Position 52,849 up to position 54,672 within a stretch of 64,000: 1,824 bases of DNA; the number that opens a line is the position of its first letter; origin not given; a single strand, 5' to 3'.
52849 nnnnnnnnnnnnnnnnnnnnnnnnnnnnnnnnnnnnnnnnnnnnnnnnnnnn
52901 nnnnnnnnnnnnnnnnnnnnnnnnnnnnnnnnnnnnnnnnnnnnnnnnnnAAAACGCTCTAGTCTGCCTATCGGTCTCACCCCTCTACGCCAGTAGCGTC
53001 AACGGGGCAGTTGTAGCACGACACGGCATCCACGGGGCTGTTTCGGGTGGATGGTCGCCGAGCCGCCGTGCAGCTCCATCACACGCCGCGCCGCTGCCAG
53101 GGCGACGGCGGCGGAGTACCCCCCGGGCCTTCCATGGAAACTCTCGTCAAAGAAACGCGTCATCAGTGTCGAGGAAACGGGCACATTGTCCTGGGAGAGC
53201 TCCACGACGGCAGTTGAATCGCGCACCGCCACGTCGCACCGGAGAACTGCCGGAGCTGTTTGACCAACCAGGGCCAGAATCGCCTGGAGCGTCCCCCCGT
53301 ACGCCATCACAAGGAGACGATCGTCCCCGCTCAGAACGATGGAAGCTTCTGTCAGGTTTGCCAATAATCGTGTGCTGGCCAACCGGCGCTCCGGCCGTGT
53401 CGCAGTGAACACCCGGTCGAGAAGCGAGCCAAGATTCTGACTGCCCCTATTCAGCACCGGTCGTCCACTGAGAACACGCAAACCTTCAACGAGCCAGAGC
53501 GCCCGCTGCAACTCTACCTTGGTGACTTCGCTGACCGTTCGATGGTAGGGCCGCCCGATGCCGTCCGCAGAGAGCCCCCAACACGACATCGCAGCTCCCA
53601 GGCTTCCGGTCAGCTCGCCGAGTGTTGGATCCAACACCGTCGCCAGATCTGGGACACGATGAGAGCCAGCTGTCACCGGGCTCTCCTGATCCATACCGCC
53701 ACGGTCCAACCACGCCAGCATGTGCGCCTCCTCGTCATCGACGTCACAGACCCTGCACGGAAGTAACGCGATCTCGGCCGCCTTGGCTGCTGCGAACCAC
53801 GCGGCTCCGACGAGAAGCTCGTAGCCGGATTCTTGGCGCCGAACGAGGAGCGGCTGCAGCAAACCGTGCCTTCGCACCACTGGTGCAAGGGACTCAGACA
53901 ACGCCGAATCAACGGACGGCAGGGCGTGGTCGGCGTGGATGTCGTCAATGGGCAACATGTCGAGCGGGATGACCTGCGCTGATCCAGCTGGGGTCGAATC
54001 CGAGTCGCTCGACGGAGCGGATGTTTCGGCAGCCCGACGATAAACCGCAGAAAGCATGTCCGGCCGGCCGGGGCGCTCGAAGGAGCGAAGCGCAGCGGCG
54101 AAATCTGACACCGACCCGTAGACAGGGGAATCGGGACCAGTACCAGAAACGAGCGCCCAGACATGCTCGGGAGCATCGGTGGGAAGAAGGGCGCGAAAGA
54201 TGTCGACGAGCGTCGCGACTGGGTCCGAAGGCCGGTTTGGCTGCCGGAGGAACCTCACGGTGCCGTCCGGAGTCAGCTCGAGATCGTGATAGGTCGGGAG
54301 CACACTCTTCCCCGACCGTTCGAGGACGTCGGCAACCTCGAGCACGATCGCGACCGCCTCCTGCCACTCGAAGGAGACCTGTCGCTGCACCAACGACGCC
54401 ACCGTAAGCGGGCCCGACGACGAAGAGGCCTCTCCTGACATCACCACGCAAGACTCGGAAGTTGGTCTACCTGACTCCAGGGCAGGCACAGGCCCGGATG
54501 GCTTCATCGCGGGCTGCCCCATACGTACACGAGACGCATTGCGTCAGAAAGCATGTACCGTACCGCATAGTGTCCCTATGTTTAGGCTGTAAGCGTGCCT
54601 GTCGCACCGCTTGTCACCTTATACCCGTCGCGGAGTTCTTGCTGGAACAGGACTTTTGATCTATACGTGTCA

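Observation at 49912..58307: Candidate undescribed system: divergent cluster of paralogous coiled-coil proteins, a RodZ-C membrane protein and a degenerate ParB/GHKL fusion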

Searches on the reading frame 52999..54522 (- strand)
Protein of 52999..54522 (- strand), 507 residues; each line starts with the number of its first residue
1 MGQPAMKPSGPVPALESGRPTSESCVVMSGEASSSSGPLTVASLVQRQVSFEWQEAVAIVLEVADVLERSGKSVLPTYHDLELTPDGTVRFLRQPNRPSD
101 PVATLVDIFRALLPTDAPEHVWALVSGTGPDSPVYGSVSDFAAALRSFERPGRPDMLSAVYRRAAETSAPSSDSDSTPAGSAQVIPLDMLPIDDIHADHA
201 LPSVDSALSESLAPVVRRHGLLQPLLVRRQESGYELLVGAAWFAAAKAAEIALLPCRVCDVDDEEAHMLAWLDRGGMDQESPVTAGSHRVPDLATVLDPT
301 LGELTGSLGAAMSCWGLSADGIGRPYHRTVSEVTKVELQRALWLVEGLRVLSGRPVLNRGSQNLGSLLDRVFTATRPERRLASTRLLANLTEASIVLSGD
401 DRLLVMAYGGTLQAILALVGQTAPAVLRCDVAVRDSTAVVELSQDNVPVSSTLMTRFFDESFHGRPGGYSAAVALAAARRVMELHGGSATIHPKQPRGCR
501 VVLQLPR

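Call 4: search_protein_families(library=pfam, proteins=[window:52999-54522:-], max_evalue=0.1)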
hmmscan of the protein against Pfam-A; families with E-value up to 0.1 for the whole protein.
window:52999-54522:- (507 aa): 2 families
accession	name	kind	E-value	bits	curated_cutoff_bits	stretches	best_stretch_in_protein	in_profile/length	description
PF02195.25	ParB_N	-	5.2e-10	39.7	26.3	1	188-271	4-90/95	ParB N-terminal domain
PF02518.31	HATPase_c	-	0.00029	21.7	26.4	1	431-506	29-108/111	Histidine kinase-, DNA gyrase B-, and HSP90-like ATPase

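Call 5: find_homologous_proteins(query=window:52999-54522:-)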
Query window:52999-54522:- (507 aa): 31 proteins with E <= 0.001 among 8000 candidates.
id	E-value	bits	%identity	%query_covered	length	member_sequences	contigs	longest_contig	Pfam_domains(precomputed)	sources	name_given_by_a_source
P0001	0.0e+0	1043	100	95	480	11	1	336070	PF02195.27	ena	-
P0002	1.5e-282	956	87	99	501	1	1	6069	PF02195.27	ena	-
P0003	5.7e-188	644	62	95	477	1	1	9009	PF02518.32,PF02195.27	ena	-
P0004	4.6e-181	621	63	95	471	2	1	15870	PF02518.32,PF02195.27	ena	-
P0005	1.3e-178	613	62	90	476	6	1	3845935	PF02195.27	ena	-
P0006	2.8e-178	612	61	95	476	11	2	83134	PF02195.27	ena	-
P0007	2.1e-176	606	62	92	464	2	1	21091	PF02195.27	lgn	-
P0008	2.4e-173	596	62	92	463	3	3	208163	PF02195.27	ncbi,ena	-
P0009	1.7e-172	593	61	95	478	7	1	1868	PF02195.27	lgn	-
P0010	6.0e-160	551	57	93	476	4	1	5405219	PF02195.27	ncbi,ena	-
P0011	4.3e-157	542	56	93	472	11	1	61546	PF02195.27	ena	-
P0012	2.8e-156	539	56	92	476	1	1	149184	PF02195.27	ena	-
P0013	1.4e-149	517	70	68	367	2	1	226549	PF02195.27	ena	-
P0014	5.4e-143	496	59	84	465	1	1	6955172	PF02195.27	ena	-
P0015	1.1e-130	455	69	62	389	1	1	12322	PF02195.27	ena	-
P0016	3.9e-125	437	48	94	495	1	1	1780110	PF02518.32,PF02195.27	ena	-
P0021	9.2e-119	416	46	93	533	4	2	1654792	PF02195.27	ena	-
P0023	5.7e-115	403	56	42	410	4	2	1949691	PF02518.32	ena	-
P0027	3.0e-106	374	57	42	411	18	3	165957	PF02518.32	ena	-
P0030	1.7e-65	240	53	42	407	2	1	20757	PF02518.32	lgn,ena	-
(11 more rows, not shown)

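Call 6: search_protein_families(library=ncbifam, proteins=[window:52999-54522:-], max_evalue=0.1)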
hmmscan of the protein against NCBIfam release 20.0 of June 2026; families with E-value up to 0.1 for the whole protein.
window:52999-54522:- (507 aa): 7 families
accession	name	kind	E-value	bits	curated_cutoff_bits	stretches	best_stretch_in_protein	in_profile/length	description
TIGR04285.1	nucleoid_noc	exception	5.8e-11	42.2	315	1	189-272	4-89/255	nucleoid occlusion protein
TIGR00180.1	parB_part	domain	1e-05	25.4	58.45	1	211-270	31-93/186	ParB/RepB/Spo0J family partition protein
TIGR03734.1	PRTRC_parB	hypoth_equivalog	0.00029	19.5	278.6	1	210-272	18-85/555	PRTRC system ParB family protein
NF008312.0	PRK11100.1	equivalog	0.00047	19.1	356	1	363-507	330-474/477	two-component system sensor histidine kinase CreC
NF038348.1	T2SS_HK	subfamily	0.024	13.1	450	1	432-506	498-572/574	histidine kinase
NF008468.0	PRK11360.1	equivalog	0.025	12.9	646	1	434-506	537-607/616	two-component system sensor histidine kinase AtoS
TIGR02938.1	nifL_nitrog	equivalog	0.075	11.5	242.45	1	427-506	413-493/494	nitrogen fixation negative regulator NifL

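Call 7: find_encoding_contigs(protein=P0010, flank=10000, max_places=2)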
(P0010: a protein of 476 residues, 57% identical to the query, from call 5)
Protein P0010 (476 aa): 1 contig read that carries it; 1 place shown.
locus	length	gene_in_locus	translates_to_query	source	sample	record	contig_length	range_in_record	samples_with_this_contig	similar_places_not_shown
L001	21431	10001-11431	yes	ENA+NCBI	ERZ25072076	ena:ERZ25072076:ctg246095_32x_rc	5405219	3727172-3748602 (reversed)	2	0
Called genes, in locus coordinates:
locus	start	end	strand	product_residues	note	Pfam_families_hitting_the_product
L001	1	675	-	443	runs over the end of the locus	PF13701:DDE_Tnp_1_4, PF01609:DDE_Tnp_1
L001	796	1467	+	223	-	PF04055:Radical_SAM (weak)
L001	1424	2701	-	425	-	PF00919:UPF0004, PF04055:Radical_SAM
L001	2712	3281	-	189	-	PF00496:SBP_bac_5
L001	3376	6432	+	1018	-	PF13428:TPR_14 (faint), PF14559:TPR_19 (faint), PF17874:TPR_MalT (faint), PF00884:Sulfatase, PF16347:SGSH_C (weak), PF14707:Sulfatase_C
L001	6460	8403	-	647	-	-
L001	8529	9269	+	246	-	PF00872:Transposase_mut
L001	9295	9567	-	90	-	-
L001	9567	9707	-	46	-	-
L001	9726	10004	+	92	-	-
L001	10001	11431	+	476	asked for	PF02195:ParB_N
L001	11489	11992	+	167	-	PF13464:RodZ_C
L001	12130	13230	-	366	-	PF13384:HTH_23 (weak), PF13518:HTH_28 (weak), PF13551:HTH_29, PF13565:HTH_32, PF13358:DDE_3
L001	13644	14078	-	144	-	-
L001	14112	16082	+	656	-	PF00989:PAS (weak), PF13188:PAS_8 (faint), PF00989:PAS, PF08448:PAS_4 (weak), PF13426:PAS_9 (weak), PF00512:HisKA, PF02518:HATPase_c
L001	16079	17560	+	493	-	PF03553:Na_H_antiporter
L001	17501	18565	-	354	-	PF02424:ApbE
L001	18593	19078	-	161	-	-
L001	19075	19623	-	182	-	-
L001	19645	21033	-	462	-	-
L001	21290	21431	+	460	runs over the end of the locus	-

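Call 8: find_encoding_contigs(protein=P0005, flank=10000, max_places=2)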
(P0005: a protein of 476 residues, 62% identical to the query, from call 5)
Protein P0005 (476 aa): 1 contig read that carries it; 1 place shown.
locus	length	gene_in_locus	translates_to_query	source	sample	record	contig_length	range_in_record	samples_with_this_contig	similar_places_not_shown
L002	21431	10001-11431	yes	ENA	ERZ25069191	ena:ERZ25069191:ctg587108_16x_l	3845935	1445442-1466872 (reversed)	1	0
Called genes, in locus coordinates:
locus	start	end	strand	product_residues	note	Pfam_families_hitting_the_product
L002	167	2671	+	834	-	PF00884:Sulfatase, PF01663:Phosphodiest (faint), PF16347:SGSH_C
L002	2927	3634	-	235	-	-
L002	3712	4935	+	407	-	PF14537:Cytochrom_c3_2 (faint), PF22113:Mtrc-MtrF_II-IV_dom (faint), PF14522:Cytochrome_C7 (faint), PF13435:Cytochrome_C554 (faint), PF09699:Paired_CXXCH_1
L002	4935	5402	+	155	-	PF09990:DUF2231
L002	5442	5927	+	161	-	PF12973:Cupin_7 (faint)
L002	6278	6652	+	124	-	PF07719:TPR_2 (faint), PF13432:TPR_16 (weak)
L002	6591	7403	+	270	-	PF13485:Peptidase_MA_2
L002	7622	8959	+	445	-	PF05598:DUF772, PF01609:DDE_Tnp_1 (weak)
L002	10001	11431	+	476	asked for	PF02195:ParB_N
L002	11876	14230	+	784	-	PF07995:GSDH, PF02627:CMD (faint)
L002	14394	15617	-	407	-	-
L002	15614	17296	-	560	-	PF01839:FG-GAP (faint), PF13517:FG-GAP_3, PF07593:UnbV_ASPIC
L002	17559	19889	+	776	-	PF01266:DAO, PF16350:FAO_M, PF01571:GCV_T, PF08669:GCV_T_C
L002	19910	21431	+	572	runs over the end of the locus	PF22039:HUTI_composite_bact (weak), PF07969:Amidohydro_3, PF01979:Amidohydro_1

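Call 9: find_encoding_contigs(protein=P0016, flank=10000, max_places=2)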
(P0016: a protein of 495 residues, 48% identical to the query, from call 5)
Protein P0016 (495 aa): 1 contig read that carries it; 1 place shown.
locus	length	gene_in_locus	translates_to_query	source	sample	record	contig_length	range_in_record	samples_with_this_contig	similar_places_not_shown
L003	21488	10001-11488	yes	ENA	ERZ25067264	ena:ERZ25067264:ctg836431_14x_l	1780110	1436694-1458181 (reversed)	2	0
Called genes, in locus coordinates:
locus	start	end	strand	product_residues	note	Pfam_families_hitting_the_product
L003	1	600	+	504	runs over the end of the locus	PF00289:Biotin_carb_N, PF02222:ATP-grasp (faint), PF02786:CPSase_L_D2, PF07478:Dala_Dala_lig_C (weak), PF02785:Biotin_carb_C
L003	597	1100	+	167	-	PF00364:Biotin_lipoyl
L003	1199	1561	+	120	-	PF14697:Fer4_21 (faint), PF00037:Fer4 (faint)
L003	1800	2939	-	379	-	PF01168:Ala_racemase_N, PF14031:D-ser_dehydrat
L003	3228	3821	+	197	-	PF13565:HTH_32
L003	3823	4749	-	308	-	PF05425:CopD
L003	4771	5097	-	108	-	-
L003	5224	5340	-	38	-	-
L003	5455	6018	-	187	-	-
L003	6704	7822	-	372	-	PF07143:AttH, PF17186:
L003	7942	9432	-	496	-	-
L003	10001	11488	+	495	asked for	PF02195:ParB_N, PF02518:HATPase_c (weak)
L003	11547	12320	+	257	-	-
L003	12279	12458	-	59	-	-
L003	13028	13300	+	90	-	-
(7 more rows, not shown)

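Call 10: find_encoding_contigs(protein=P0014, flank=10000, max_places=2)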
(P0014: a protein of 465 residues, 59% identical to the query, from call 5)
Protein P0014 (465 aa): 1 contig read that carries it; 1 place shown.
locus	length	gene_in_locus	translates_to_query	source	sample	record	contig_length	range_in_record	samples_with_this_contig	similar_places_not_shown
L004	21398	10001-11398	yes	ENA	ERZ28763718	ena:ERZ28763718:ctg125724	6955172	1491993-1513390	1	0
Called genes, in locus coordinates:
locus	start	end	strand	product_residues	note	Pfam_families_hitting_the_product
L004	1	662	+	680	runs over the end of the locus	PF00999:Na_H_Exchanger, PF02254:TrkA_N, PF02080:TrkA_C (weak)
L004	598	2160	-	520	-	-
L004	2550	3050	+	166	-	PF01641:SelR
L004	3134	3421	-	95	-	-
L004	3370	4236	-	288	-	-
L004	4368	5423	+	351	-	PF13435:Cytochrome_C554 (faint), PF14522:Cytochrome_C7 (faint), PF14537:Cytochrom_c3_2 (faint), PF09699:Paired_CXXCH_1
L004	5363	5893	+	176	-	PF09990:DUF2231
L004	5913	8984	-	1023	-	-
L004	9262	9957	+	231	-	PF12762:DDE_Tnp_IS1595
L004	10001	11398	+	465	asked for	PF02195:ParB_N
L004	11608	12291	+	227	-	-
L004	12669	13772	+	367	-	-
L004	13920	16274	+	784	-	PF07995:GSDH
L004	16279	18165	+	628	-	PF01011:PQQ, PF13360:PQQ_2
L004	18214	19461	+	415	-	PF04143:Sulf_transp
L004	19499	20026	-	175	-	PF22741:PTP-NADK, PF04273:BLH_phosphatase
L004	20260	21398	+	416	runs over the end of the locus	PF01979:Amidohydro_1, PF07969:Amidohydro_3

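Call 11: find_encoding_contigs(protein=P0021, flank=10000, max_places=2)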
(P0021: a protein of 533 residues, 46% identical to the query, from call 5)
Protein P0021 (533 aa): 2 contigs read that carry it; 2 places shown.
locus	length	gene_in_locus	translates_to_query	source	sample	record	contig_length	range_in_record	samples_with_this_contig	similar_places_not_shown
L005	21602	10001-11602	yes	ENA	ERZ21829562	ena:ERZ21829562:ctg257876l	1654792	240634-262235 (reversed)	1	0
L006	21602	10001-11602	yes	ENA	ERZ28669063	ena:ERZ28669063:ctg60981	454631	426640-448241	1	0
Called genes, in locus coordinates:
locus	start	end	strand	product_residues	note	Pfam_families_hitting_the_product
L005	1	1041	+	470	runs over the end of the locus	PF13180:PDZ_2 (weak), PF17820:PDZ_6 (weak)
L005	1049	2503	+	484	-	PF00654:Voltage_CLC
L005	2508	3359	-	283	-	PF00034:Cytochrom_C (faint), PF13442:Cytochrome_CBB3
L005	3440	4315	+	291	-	-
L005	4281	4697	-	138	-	PF07884:VKOR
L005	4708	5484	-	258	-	PF09948:PpoB2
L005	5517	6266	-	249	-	-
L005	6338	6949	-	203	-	PF13563:2_5_RNA_ligase2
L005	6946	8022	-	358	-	PF02129:Peptidase_S15 (faint), PF20434:BD-FAE, PF00561:Abhydrolase_1 (weak), PF07859:Abhydrolase_3 (weak), PF12146:Hydrolase_4 (faint), PF12697:Abhydrolase_6, PF00326:Peptidase_S9, PF01738:DLH, +1 more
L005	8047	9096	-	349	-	PF00155:Aminotran_1_2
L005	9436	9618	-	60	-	PF04964:Flp_Fap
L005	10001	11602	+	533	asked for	PF02195:ParB_N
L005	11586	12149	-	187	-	-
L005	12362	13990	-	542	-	PF00171:Aldedh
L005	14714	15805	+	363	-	PF00589:Phage_integrase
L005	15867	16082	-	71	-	-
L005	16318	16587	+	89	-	-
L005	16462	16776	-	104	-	-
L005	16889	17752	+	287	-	-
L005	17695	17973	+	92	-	-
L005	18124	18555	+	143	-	-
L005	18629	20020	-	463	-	PF00246:Peptidase_M14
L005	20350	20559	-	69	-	-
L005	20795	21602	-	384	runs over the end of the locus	PF01436:NHL (weak)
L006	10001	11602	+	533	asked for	PF02195:ParB_N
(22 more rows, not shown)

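Call 14: find_related_loci(query=A1, collection=genome_contigs, flank=10000)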
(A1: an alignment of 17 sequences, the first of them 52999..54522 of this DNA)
Query A1 (507 aa) in genome_contigs; peptide patterns used: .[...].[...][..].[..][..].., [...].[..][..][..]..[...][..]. (x = any residue, [..] = any of these).
45 stretches matched a pattern; 3 encode a relative of the query (tblastn E <= 1e-3); 3 distinct loci.
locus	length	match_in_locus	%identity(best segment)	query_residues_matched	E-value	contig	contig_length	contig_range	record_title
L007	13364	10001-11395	63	36-506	7e-176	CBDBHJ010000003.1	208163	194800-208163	MAG: Vicinamibacterales bacterium isolate db78679f-f154-44b7-a74e-8fa7166f3ec5 genome assembly, contig: contig_3, whole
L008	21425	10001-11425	57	26-506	5e-166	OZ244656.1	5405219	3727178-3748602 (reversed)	MAG: Vicinamibacterales bacterium isolate f390f8dd-e92b-4ea0-b198-bad1eda30bba genome assembly, chromosome: 1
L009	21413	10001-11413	54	26-506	7e-158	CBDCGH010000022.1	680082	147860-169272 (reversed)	MAG: Vicinamibacterales bacterium isolate 75c22ac9-0115-4f96-a872-047b451c91ea genome assembly, contig: contig_22, whole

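Call 15: find_encoding_contigs(protein=P0023, flank=10000, max_places=2)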
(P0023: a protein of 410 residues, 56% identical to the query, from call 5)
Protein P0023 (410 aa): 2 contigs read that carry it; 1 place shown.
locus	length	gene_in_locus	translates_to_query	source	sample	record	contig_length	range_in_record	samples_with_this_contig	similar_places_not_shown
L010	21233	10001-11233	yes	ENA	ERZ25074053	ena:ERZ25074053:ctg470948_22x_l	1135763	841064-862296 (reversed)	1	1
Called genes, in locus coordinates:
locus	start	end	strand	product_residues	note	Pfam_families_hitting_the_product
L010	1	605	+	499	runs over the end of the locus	-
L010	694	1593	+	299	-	PF03781:FGE-sulfatase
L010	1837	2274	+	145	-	PF00072:Response_reg (weak)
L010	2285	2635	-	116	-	-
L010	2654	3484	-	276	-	PF00800:PDT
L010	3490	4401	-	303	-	PF03631:Virul_fac_BrkB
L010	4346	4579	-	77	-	PF12732:YtxH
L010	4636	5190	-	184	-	PF13505:OMP_b-brl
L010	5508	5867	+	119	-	PF14697:Fer4_21 (faint), PF00037:Fer4 (faint)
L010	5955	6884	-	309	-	PF05425:CopD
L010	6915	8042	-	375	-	PF07143:AttH, PF17186:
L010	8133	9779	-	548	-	-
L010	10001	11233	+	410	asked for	PF02518:HATPase_c (weak)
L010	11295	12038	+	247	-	PF13464:RodZ_C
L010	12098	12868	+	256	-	PF02596:DUF169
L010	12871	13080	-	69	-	-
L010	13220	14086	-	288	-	PF04338:DUF481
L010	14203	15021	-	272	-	PF05552:MS_channel_1st_1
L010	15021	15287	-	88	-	-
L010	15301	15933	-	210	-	PF04542:Sigma70_r2, PF04545:Sigma70_r4, PF08281:Sigma70_r4_2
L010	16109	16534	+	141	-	PF01741:MscL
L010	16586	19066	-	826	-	PF05872:HerA_C (faint)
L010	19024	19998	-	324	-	-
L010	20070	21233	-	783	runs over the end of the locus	PF19313:DUF5916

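Call 16: search_protein_families(library=pfam, proteins=[P0023, P0027, P0030, P0016, P0003], max_evalue=0.1)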
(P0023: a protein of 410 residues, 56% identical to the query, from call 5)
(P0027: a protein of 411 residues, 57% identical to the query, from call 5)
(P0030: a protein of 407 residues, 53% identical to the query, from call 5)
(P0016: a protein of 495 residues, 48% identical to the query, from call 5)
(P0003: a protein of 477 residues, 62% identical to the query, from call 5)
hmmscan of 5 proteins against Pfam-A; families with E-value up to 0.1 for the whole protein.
P0023 (410 aa): 1 family
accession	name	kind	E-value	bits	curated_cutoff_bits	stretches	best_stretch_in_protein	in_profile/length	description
PF02518.31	HATPase_c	-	1.3e-06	29.2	26.4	1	315-403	18-109/111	Histidine kinase-, DNA gyrase B-, and HSP90-like ATPase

P0027 (411 aa): 1 family
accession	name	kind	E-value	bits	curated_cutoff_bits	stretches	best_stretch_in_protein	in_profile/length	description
PF02518.31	HATPase_c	-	3.1e-06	28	26.4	1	316-404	18-109/111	Histidine kinase-, DNA gyrase B-, and HSP90-like ATPase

P0030 (407 aa): 1 family
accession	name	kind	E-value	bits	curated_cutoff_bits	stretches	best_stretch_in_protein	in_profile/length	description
PF02518.31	HATPase_c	-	5.7e-06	27.2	26.4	1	312-400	18-109/111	Histidine kinase-, DNA gyrase B-, and HSP90-like ATPase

P0016 (495 aa): 2 families
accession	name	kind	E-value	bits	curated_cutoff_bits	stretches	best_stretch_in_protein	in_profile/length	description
PF02195.25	ParB_N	-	6.4e-08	33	26.3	1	187-247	29-89/95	ParB N-terminal domain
PF02518.31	HATPase_c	-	7.1e-07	30.1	26.4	1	399-487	18-109/111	Histidine kinase-, DNA gyrase B-, and HSP90-like ATPase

P0003 (477 aa): 2 families
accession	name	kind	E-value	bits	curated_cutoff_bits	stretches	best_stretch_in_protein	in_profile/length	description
PF02195.25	ParB_N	-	1.7e-12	47.7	26.3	1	160-243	6-90/95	ParB N-terminal domain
PF02518.31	HATPase_c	-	5.5e-06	27.2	26.4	1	397-477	27-109/111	Histidine kinase-, DNA gyrase B-, and HSP90-like ATPase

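Call 37: predict_structure(alignment_id=A1)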
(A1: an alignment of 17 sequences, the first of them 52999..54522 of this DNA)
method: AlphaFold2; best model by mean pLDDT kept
length: 507 residues; sequences in the alignment: 17
mean_pLDDT: 73.9   pTM: 0.45
mean pLDDT of the five models: 73.9, 72.5, 72.4, 71.8, 69.8
residues with pLDDT >= 90: 82; 70-90: 276; 50-70: 75; < 50: 74
segments of 3 or more residues with pLDDT < 50: 1-3, 5-36, 128-131, 171-185, 275-291
pLDDT, mean of each block of 10 residues (from residue 1): 38 33 25 52 82 93 92 82 91 76 86 83 68 75 90 92 78 34 55 78 57 71 78 83 84 82 70 45 33 60 76 70 66 82 84 73 90 86 83 83 91 85 81 87 82 76 65 87 89 83 89
secondary structure, 60 per line:
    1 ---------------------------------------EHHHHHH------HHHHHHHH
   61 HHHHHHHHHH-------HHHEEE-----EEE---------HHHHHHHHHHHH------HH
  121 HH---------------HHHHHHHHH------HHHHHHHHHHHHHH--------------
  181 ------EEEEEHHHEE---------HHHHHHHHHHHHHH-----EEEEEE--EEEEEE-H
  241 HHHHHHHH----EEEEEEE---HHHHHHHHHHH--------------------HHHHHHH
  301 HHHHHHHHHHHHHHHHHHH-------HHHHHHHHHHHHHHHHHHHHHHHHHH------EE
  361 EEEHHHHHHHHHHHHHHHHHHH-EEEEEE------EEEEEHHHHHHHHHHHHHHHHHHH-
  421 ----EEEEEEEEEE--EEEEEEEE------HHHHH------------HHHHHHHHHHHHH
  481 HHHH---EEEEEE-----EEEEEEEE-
elements in order: H41-46 H53-70 E81-83 E89-91 H101-112 H119-122 H138-146 H153-166 E187-191 H206-219 E225-230 E233-238 H240-248 E253-259 H263-273 H294-319 H327-352 E359-363 H364-382 E384-389 E396-400 H401-419 E425-434 E437-444 H451-455 H468-484 E488-493 E499-506
